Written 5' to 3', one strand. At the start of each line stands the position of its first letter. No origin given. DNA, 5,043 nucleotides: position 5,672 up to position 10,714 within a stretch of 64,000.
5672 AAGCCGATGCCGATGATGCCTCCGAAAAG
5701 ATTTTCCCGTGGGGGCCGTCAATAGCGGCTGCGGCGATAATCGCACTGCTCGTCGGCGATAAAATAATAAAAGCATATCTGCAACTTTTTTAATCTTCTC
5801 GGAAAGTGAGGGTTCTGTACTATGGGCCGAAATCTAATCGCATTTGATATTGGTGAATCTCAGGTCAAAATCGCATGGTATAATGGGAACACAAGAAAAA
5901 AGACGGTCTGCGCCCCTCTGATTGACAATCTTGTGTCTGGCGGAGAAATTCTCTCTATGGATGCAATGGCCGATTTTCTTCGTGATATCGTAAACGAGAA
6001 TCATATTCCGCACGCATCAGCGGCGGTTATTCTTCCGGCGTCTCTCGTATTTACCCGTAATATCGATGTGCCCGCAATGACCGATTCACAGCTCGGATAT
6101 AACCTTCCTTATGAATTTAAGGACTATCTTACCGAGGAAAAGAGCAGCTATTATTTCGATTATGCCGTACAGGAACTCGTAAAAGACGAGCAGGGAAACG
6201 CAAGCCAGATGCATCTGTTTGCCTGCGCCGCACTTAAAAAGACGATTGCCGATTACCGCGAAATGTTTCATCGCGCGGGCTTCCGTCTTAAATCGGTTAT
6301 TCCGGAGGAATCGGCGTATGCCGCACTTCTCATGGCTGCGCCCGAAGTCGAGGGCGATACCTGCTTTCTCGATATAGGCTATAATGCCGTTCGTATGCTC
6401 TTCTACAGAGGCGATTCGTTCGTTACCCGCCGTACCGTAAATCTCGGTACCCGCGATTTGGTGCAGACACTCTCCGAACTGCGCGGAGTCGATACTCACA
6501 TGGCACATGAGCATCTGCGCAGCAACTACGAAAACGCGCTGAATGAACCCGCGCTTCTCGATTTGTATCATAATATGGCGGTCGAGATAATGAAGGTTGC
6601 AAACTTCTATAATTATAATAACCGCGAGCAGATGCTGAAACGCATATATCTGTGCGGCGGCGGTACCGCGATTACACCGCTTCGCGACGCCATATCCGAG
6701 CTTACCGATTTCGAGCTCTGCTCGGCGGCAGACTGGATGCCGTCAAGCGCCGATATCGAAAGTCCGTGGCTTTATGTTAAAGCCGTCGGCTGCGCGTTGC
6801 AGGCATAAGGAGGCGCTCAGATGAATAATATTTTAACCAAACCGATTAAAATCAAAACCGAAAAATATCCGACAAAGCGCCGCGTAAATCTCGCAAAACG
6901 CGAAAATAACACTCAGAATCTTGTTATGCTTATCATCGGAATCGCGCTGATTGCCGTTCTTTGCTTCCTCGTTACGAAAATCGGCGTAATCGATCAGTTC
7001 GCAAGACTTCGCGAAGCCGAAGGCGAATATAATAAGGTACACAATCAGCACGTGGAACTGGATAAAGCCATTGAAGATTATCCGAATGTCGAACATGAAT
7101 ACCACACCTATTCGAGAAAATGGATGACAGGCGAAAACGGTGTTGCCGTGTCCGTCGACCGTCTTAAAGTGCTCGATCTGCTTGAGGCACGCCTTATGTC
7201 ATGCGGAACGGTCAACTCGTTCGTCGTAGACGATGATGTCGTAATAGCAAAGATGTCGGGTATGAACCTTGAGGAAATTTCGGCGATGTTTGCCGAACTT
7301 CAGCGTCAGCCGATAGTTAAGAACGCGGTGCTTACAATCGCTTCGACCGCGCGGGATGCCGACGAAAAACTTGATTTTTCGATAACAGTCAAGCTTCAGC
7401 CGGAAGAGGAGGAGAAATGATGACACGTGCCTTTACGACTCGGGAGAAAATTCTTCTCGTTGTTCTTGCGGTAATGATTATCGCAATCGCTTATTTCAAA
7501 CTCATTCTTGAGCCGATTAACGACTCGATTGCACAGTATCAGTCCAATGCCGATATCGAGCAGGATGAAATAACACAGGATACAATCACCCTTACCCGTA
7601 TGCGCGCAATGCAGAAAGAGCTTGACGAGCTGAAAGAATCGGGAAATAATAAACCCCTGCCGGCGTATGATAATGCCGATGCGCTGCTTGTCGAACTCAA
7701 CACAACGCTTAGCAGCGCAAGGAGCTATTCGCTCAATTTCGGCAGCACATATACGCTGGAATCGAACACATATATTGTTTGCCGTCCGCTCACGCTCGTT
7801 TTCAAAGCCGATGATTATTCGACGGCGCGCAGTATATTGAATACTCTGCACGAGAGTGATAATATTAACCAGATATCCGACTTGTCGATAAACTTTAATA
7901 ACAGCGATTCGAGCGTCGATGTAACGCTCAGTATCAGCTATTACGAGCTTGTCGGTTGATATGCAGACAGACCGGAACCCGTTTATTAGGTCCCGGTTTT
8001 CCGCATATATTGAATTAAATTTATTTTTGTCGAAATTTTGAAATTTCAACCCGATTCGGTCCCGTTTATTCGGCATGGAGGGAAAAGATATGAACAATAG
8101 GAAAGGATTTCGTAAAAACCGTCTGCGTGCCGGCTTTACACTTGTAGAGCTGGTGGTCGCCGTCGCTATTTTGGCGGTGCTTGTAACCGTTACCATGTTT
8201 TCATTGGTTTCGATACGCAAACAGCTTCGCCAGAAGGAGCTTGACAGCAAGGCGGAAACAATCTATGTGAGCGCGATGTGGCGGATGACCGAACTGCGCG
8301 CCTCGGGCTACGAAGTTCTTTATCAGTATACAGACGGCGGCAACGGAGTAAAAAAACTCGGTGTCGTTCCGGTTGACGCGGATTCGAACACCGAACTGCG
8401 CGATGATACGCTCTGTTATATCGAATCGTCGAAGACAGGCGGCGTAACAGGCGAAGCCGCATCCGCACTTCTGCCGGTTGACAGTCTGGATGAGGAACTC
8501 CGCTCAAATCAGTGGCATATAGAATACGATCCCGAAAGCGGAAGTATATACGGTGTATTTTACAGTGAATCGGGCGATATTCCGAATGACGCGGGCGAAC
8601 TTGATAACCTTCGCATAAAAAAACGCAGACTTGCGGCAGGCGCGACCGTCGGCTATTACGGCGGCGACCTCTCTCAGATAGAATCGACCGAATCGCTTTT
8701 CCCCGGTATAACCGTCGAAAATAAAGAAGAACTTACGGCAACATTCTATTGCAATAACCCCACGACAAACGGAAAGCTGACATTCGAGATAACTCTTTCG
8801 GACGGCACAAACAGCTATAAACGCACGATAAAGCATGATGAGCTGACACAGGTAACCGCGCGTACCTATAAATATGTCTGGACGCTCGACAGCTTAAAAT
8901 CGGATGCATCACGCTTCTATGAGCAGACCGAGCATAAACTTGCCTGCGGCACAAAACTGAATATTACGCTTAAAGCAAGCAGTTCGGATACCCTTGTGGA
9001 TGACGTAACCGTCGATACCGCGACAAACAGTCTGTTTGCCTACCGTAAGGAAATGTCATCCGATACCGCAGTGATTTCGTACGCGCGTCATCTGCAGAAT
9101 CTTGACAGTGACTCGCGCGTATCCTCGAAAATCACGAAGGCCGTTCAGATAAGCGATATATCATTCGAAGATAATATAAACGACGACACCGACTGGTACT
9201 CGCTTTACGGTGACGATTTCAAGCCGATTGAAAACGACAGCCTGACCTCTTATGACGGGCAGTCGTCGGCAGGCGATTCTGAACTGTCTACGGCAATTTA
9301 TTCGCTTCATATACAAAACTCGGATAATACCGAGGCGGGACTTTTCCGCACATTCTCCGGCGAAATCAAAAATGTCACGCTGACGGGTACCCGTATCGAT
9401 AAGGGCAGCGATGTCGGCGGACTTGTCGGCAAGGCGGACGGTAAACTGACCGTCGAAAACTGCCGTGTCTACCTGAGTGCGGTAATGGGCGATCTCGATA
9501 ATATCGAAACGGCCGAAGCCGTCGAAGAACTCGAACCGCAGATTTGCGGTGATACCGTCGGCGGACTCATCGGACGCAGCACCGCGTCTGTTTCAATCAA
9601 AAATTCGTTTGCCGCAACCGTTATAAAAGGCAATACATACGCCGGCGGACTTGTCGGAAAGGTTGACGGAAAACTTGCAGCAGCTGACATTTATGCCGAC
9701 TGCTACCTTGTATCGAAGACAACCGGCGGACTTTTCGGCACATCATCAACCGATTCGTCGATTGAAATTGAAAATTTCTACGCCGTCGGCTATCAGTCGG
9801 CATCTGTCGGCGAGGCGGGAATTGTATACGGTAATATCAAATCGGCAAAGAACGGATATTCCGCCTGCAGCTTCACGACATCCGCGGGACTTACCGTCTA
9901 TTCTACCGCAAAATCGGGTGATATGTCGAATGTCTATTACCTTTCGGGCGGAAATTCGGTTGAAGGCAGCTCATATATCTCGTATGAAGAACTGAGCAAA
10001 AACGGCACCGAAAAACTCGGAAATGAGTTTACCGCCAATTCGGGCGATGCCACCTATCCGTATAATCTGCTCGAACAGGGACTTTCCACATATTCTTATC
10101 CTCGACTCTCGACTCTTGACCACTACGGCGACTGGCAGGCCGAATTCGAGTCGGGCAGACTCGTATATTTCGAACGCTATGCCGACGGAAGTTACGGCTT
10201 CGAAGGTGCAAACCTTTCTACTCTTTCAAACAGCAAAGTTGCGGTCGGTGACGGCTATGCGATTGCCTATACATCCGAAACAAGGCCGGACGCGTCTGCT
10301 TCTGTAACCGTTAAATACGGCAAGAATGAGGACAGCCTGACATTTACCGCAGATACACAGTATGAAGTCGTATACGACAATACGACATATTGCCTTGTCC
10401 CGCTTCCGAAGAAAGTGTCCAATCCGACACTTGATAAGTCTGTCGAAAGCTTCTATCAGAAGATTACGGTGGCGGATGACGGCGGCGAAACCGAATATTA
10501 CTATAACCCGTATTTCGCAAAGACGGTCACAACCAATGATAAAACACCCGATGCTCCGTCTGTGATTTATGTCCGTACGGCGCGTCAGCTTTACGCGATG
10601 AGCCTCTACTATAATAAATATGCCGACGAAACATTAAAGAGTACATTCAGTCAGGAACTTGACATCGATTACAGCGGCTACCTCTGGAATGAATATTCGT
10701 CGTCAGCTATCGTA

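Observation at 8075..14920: A roughly 2,276-aa 'pilin': a prepilin signal fused to three GLUG-repeat blocks and an Ig-like tail inside the T4P operon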

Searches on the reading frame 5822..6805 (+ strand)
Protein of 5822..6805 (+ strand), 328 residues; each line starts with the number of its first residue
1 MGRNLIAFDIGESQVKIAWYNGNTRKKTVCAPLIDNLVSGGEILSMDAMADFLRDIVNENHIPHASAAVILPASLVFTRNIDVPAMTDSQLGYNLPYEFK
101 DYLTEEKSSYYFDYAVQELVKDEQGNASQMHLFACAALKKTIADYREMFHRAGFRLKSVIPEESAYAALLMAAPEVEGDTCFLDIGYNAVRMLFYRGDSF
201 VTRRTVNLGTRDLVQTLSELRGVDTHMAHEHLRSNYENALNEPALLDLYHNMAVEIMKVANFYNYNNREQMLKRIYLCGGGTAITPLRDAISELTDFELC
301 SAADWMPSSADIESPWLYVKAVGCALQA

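Call 6: search_protein_families(library=pfam, proteins=[window:5822-6805:+], max_evalue=0.01)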
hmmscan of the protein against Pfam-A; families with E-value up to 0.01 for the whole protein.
window:5822-6805:+ (328 aa): 2 families
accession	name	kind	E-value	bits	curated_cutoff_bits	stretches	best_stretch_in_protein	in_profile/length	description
PF11104.14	PilM_2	-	3e-20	72.9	27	1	9-298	3-301/340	Type IV pilus assembly protein PilM;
PF15821.10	DUF4709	-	0.0043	17.9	27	1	210-271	36-94/110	Domain of unknown function (DUF4709)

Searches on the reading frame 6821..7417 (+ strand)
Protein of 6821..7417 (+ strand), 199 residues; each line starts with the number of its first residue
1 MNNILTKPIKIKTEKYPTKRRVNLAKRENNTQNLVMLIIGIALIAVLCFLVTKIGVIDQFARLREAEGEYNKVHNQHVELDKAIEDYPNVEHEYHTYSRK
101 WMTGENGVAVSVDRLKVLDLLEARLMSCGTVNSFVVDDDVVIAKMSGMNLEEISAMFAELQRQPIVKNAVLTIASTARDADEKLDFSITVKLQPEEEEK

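Call 6: search_protein_families(library=pfam, proteins=[window:6821-7417:+], max_evalue=0.01)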
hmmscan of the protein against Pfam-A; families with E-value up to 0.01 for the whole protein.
window:6821-7417:+ (199 aa): 1 family
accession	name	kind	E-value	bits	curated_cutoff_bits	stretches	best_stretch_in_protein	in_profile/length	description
PF15102.11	TMEM154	-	0.0051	17.1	30.3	1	18-76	48-104/153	TMEM154 protein family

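Call 8: search_protein_families(library=ncbifam, proteins=[window:6821-7417:+], max_evalue=0.01)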
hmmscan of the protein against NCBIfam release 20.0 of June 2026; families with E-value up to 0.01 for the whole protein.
window:6821-7417:+ (199 aa): 1 family
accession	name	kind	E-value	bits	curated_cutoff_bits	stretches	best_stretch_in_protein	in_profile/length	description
NF045471.1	Opp3B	equivalog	0.00082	18.9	480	1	31-157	6-122/308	oligopeptide ABC transporter permease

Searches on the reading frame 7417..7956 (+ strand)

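Call 6: search_protein_families(library=pfam, proteins=[window:7417-7956:+], max_evalue=0.01)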
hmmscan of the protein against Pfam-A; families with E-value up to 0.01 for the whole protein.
window:7417-7956:+ (180 aa): 1 family
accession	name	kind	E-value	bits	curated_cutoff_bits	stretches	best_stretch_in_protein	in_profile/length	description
PF04612.17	T2SSM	-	4.6e-06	27.4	27.8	1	5-75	10-73/160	Type II secretion system (T2SS), protein M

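Call 8: search_protein_families(library=ncbifam, proteins=[window:7417-7956:+], max_evalue=0.01)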
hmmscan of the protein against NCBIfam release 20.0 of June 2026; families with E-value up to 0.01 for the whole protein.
window:7417-7956:+ (180 aa): 0 families

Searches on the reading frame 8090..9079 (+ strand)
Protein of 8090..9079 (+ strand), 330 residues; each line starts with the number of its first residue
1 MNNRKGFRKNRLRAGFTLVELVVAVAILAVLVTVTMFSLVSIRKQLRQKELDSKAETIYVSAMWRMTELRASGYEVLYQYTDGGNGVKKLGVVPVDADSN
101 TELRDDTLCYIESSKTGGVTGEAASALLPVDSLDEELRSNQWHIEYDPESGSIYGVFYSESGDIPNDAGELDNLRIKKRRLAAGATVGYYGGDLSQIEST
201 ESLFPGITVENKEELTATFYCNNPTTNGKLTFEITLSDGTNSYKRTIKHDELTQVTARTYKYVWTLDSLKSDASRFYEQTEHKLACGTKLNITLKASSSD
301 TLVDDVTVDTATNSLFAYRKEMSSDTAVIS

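Call 38: predict_structure(alignment_id=A1)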
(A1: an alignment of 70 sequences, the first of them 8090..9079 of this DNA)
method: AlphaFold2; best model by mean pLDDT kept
length: 330 residues; sequences in the alignment: 70
mean_pLDDT: 76.1   pTM: 0.52
mean pLDDT of the five models: 76.1, 73.6, 71.2, 70.5, 68.1
residues with pLDDT >= 90: 51; 70-90: 186; 50-70: 57; < 50: 36
segments of 3 or more residues with pLDDT < 50: 1-13, 193-200, 317-320, 322-330
pLDDT, mean of each block of 10 residues (from residue 1): 41 60 88 84 84 91 89 87 78 59 67 67 85 86 87 88 78 75 86 44 80 78 78 88 90 81 79 70 71 89 84 55 45
secondary structure, 60 per line:
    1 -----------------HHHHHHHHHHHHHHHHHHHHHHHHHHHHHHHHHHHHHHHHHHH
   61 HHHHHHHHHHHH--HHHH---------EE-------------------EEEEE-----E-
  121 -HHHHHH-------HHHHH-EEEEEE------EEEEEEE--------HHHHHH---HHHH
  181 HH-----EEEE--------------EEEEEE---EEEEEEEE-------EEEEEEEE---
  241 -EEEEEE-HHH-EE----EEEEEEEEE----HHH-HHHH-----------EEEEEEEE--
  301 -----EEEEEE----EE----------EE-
elements in order: H18-72 H75-78 E109-113 H122-127 H135-139 E141-146 E153-159 H168-173 H177-182 E188-191 E206-211 E215-222 E230-237 E242-247 E259-267 H276-279 E291-298 E306-311

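Call 41: fold_search(model_id=the predicted structure, library=pdb)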
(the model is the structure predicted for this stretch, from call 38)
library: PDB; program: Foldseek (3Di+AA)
matches with E <= 10: 1480; with E <= 0.001: 11
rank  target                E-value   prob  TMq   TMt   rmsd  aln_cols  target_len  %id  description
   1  1ex0_A                2.2e-04  1.00  0.22  0.11  14.6       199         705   10  HUMAN FACTOR XIII, MUTANT W279F ZYMOGEN (released 2003-12-23)
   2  1f13_B                2.4e-04  1.00  0.23  0.11  14.9       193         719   10  RECOMBINANT HUMAN CELLULAR COAGULATION FACTOR XIII (released 1998-08-12)
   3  2x6c                  4.0e-04  0.98  0.16  0.19   8.7       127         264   11  Potassium Channel from Magnetospirillum Magnetotacticum (released 2010-06-23)
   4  1evu_A                4.3e-04  0.99  0.21  0.11  14.3       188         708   10  HUMAN FACTOR XIII WITH CALCIUM BOUND IN THE ION SITE (released 2000-05-10)
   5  1ggu_B                4.8e-04  1.00  0.22  0.11  14.0       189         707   11  HUMAN FACTOR XIII WITH CALCIUM BOUND IN THE ION SITE (released 1999-09-16)
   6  1xl4_A                6.1e-04  0.97  0.16  0.18   8.8       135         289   10  Intermediate gating structure 1 of the inwardly rectifying K+ channel KirBac3.1 (released 2004-12-07)
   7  1xl4_B                7.8e-04  0.96  0.17  0.19  13.6       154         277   10  Intermediate gating structure 1 of the inwardly rectifying K+ channel KirBac3.1 (released 2004-12-07)
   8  1yyc_MODEL_1_A        8.8e-04  0.99  0.21  0.35  11.7       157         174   15  Solution Structure of a putative late embryogenesis abundant (LEA) protein At2g46140.1 (released 2005-04-05)
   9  1qrk_A                8.8e-04  0.99  0.21  0.11  14.5       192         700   11  HUMAN FACTOR XIII WITH STRONTIUM BOUND IN THE ION SITE (released 1999-07-02)
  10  2wlj_A                9.9e-04  0.96  0.16  0.18   8.9       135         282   10  Potassium channel from Magnetospirillum magnetotacticum (released 2010-06-09)
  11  6o9v_B                9.9e-04  0.93  0.16  0.18   9.2       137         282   13  KirBac3.1 mutant at a resolution of 3.1 Angstroms (released 2020-05-27)
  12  8cmt_A                1.1e-03  0.99  0.23  0.11  15.0       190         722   11  Structure of the plasma coagulation Factor XIII A2B2 heterotetrameric complex. (released 2024-09-11)
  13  4lp8                  1.2e-03  0.97  0.18  0.20  13.2       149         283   11  A Novel Open-State Crystal Structure of the Prokaryotic Inward Rectifier KirBac3.1 (released 2013-11-20)
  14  2wli_A                1.3e-03  0.96  0.16  0.18   8.9       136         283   12  POTASSIUM CHANNEL FROM MAGNETOSPIRILLUM MAGNETOTACTICUM (released 2010-06-09)
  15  1evu_B                1.3e-03  0.99  0.23  0.12  14.3       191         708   10  HUMAN FACTOR XIII WITH CALCIUM BOUND IN THE ION SITE (released 2000-05-10)
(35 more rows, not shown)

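Call 43: search_protein_representatives(protein=window:8090-9079:+)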
Query: 330 residues. Proteins with E-value up to 0.001 (for the whole library): 1818; up to 1e-10: 623; up to 1e-30: 101. The best 150 are listed.
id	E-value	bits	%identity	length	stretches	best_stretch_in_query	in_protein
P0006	1.7e-109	382.1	60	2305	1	3-330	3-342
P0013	3.8e-100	351.3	55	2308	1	7-328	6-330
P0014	4.1e-99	348.0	54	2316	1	10-324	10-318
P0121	8.5e-96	337.1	55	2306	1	9-329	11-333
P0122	3.6e-93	328.4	55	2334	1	8-329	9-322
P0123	1.7e-83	296.7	50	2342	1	9-329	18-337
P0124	3.1e-78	279.4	46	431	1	4-328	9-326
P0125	7.9e-66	238.7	46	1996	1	9-329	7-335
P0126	1.7e-63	231.0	55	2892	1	10-317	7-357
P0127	2.7e-60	220.5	45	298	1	4-271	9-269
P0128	9.5e-60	218.7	44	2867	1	9-318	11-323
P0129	1.7e-59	217.8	43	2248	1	5-324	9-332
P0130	5.3e-59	216.3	44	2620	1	8-318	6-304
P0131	2.4e-57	210.8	44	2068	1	1-325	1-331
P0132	2.4e-56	207.6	42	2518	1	8-318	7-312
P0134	1.4e-54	201.8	41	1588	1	8-328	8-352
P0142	2.1e-49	184.8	38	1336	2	11-330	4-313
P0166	1.7e-41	158.8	42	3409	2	1-239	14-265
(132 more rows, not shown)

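Call 49: search_protein_families(library=pfam, proteins=[P0126, P0166, P0134, P0142], max_evalue=0.001)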
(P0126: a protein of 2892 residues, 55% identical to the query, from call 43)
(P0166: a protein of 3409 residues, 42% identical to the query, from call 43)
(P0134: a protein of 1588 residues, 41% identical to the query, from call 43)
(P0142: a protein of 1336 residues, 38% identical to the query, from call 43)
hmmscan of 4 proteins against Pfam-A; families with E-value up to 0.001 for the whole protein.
P0126 (2892 aa): 2 families
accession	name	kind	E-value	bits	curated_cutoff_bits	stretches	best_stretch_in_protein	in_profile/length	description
PF07581.17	Glug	-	0.00015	22.4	20.5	0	1167-1188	2-25/28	The GLUG motif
PF07963.17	N_methyl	-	0.00027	20.8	21.2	1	8-32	2-26/27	Prokaryotic N-terminal methylation motif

P0166 (3409 aa): 2 families
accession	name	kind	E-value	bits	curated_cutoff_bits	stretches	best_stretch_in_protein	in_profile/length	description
PF07581.17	Glug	-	5.9e-14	51.9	20.5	0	1140-1159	3-24/28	The GLUG motif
PF09479.16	Flg_new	-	3e-05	24.5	27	1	2487-2556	1-64/65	Listeria-Bacteroides repeat domain (List_Bact_rpt)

P0134 (1588 aa): 1 family
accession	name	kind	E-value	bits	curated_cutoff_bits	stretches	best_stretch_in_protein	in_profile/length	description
PF07963.17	N_methyl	-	6.3e-07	29.2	21.2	1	11-32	2-23/27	Prokaryotic N-terminal methylation motif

P0142 (1336 aa): 2 families
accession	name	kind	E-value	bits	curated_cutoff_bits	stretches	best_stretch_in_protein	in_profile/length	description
PF07581.17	Glug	-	4.9e-08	33.3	20.5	0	959-979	2-23/28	The GLUG motif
PF07963.17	N_methyl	-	0.00096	19.1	21.2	0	3-28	1-26/27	Prokaryotic N-terminal methylation motif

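Call 73: search_protein_families(library=pfam, proteins=[window:8090-9079:+], max_evalue=0.1)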
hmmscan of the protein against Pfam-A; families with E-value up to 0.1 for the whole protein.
window:8090-9079:+ (330 aa): 5 families
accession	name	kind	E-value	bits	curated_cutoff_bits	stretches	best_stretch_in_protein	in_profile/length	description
PF07963.17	N_methyl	-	6.9e-07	29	21.2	1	11-35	2-26/27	Prokaryotic N-terminal methylation motif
PF01534.23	Frizzled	-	0.025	14.3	22.3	1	9-66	175-230/322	Frizzled/Smoothened family membrane region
PF19465.4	DUF6002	-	0.028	13.6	25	1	199-231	308-340/447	Family of unknown function (DUF6002)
PF06632.17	XRCC4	-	0.034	14.5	26.2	1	227-257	11-41/102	XRCC4 N-terminal domain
PF11773.13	ComGE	-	0.075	13.4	25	0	18-63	2-45/82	Competence system putative prepilin ComGE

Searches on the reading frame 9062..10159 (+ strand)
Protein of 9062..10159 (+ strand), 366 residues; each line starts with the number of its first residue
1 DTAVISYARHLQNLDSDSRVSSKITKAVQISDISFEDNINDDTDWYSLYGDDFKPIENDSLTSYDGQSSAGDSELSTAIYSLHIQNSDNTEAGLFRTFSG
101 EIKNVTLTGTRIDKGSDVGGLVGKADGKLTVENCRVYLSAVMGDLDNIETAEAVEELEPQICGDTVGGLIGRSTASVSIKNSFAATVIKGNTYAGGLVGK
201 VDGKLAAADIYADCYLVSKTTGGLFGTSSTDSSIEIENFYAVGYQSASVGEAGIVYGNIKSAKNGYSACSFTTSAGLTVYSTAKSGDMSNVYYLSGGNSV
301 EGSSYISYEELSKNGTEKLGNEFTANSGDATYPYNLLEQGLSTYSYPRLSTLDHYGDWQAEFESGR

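Call 73: search_protein_families(library=pfam, proteins=[window:9062-10159:+], max_evalue=0.1)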
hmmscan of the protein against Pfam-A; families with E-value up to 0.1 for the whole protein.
window:9062-10159:+ (366 aa): 2 families
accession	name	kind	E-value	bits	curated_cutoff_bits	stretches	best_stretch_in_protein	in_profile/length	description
PF07581.17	Glug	-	1.9e-08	34.6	20.5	0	116-136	3-23/28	The GLUG motif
PF05342.19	Peptidase_M26_N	-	0.0048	16.6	27.7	0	88-136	199-248/250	M26 IgA1-specific Metallo-endopeptidase N-terminal region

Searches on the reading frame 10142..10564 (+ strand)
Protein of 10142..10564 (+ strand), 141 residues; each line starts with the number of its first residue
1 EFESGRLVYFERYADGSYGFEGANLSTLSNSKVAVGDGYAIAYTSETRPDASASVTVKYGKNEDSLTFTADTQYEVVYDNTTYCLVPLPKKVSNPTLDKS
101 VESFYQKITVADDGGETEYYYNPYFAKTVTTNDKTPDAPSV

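Call 73: search_protein_families(library=pfam, proteins=[window:10142-10564:+], max_evalue=0.1)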
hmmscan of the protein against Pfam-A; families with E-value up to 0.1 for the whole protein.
window:10142-10564:+ (141 aa): 1 family
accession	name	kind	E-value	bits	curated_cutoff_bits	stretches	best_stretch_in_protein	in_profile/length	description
PF21955.1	CarG-like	-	0.091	13.3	28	0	72-133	73-134/144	Carbapenem resistance protein CarG-like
